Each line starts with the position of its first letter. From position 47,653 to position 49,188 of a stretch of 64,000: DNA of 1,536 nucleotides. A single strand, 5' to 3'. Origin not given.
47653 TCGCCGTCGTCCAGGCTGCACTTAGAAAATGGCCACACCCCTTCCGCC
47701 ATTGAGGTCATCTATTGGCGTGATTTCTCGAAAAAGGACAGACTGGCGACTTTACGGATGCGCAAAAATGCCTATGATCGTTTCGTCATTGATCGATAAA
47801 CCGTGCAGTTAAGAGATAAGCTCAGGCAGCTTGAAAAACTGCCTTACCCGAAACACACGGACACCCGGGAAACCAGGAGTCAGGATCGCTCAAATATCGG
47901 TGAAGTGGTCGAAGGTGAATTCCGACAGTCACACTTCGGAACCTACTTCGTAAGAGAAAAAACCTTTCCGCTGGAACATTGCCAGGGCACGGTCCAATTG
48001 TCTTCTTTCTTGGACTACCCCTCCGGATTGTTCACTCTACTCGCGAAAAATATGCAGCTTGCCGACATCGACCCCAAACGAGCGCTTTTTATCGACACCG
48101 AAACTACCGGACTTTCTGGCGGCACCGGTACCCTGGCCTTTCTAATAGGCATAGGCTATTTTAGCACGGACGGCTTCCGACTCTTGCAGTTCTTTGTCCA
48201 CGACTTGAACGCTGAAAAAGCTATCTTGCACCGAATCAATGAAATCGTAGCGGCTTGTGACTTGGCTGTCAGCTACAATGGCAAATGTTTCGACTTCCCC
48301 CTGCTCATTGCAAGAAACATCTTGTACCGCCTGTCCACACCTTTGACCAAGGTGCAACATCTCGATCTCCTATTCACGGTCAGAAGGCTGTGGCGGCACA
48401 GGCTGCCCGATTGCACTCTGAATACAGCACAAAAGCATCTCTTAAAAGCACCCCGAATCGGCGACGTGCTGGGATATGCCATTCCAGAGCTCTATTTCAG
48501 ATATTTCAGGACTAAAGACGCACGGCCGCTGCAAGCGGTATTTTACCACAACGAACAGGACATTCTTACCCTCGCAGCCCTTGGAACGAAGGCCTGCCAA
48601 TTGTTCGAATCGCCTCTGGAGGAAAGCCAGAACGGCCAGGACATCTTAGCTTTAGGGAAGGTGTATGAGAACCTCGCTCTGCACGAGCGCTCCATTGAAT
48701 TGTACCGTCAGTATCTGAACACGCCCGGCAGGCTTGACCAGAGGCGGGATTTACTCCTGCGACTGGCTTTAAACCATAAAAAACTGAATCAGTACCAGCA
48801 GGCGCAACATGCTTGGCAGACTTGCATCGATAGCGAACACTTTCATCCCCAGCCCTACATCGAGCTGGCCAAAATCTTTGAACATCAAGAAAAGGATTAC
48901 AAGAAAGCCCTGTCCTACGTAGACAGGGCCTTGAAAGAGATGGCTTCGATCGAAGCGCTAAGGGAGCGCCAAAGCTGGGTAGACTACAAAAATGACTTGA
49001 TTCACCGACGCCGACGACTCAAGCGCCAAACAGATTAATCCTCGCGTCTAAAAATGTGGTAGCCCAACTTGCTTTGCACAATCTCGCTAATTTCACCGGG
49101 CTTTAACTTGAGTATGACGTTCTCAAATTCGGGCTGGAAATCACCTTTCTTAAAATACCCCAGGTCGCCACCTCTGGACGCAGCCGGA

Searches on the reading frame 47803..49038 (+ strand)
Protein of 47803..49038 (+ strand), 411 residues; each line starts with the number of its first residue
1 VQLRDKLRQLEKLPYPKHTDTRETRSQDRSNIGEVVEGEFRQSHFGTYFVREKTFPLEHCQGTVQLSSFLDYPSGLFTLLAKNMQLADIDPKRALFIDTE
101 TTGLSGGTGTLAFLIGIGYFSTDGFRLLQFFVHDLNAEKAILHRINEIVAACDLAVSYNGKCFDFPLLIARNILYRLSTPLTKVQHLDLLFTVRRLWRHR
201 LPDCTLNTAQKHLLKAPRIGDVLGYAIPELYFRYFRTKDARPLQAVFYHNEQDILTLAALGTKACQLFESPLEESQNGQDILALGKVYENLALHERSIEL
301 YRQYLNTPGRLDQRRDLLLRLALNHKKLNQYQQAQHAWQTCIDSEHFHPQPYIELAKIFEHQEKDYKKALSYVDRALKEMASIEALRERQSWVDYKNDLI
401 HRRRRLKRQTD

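Call 38: search_protein_families(library=pfam, proteins=[window:47803-49038:+])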
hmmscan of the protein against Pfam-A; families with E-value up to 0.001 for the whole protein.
window:47803-49038:+ (411 aa): 4 families
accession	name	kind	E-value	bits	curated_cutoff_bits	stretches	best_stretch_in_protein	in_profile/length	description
PF13482.12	RNase_H_2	-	1.1e-35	123.5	22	1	95-262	1-162/165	RNase_H superfamily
PF13181.12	TPR_8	-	0.00027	21.3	25.7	0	283-305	6-28/34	Tetratricopeptide repeat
PF10108.15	DNA_pol_B_exo2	-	0.00046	20.4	24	0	122-180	22-80/213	Predicted 3'-5' exonuclease related to the exonuclease domain of PolB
PF13432.12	TPR_16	-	0.001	19.9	32.7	0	319-378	1-59/65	Tetratricopeptide repeat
